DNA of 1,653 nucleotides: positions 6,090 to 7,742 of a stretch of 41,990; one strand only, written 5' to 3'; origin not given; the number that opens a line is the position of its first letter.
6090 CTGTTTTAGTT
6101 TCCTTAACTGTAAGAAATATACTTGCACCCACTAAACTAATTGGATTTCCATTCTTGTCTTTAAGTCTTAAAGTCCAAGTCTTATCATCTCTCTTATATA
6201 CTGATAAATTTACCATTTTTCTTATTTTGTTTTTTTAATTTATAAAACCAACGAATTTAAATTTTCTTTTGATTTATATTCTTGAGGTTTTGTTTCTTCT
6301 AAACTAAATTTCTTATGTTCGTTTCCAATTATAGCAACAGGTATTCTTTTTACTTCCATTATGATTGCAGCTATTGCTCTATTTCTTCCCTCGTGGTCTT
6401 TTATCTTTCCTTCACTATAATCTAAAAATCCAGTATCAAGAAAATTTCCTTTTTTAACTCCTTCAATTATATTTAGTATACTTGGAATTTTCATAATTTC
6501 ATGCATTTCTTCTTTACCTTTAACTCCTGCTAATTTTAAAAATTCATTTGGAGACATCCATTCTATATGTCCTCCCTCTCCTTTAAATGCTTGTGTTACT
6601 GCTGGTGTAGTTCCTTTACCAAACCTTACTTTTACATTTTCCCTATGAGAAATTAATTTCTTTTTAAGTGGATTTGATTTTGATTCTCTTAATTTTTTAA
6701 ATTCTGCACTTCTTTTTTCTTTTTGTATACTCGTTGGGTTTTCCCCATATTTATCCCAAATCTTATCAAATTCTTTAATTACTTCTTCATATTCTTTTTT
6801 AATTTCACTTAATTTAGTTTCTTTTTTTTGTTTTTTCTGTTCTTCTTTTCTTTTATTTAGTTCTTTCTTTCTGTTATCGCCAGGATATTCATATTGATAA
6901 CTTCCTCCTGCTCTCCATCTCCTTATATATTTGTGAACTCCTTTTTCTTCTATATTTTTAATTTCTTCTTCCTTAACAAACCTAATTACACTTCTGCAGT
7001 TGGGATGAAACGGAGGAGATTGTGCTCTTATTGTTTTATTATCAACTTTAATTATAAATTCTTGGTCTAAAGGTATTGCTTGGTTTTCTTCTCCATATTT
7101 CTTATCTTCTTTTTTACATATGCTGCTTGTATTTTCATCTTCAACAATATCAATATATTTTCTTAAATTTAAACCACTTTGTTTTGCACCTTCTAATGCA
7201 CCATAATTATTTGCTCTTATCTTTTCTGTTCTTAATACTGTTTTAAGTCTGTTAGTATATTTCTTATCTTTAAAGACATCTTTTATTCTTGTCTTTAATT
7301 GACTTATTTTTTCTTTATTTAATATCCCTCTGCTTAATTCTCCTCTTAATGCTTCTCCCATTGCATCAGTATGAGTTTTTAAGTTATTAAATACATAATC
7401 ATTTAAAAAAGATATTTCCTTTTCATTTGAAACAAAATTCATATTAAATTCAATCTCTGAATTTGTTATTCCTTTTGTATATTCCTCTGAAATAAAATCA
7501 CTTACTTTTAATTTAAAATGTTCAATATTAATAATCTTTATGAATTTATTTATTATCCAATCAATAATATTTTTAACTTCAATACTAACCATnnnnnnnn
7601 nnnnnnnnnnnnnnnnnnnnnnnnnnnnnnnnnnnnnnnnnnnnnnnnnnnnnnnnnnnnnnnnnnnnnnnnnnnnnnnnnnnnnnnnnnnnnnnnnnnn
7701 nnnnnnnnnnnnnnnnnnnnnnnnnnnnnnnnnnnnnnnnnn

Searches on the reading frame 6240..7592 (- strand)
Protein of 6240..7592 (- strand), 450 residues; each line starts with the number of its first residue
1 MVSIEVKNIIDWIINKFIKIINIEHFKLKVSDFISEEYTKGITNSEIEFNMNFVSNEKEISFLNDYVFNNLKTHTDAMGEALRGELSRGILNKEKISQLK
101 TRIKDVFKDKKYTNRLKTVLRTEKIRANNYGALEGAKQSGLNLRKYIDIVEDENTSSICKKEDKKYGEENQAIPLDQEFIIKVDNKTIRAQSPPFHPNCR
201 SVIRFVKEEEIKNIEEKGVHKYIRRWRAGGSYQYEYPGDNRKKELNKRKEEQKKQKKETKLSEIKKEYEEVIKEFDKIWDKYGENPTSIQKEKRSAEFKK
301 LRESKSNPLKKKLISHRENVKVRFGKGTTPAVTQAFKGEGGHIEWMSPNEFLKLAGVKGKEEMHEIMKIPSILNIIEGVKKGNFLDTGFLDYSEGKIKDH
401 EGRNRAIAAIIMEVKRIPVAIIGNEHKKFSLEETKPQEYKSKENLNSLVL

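Call 8: search_protein_families(library=pfam, proteins=[window:6240-7592:-], max_evalue=0.01)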
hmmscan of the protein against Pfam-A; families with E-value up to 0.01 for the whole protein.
window:6240-7592:- (450 aa): 1 family
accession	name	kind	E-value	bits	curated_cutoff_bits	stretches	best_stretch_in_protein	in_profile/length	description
PF04233.19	Phage_Mu_F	-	1.3e-09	39.2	29.6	1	83-203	4-111/112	Phage Mu protein F like protein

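Call 9: search_protein_families(library=phrogs, proteins=[window:6240-7592:-], max_evalue=0.001)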
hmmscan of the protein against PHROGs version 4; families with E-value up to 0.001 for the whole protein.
window:6240-7592:- (450 aa): 5 families
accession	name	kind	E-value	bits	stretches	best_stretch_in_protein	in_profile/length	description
phrog_115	-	head and packaging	3.8e-20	73.6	1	70-317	198-407/665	minor head protein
phrog_2468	-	head and packaging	3.8e-15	57.2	1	12-218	81-284/303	head morphogenesis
phrog_2662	-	head and packaging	5e-12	46.2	1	54-208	563-710/717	portal protein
phrog_2841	-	head and packaging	2.9e-10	40.8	1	56-295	165-402/525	minor head protein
phrog_241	-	head and packaging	0.00028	21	1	152-230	235-295/679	head morphogenesis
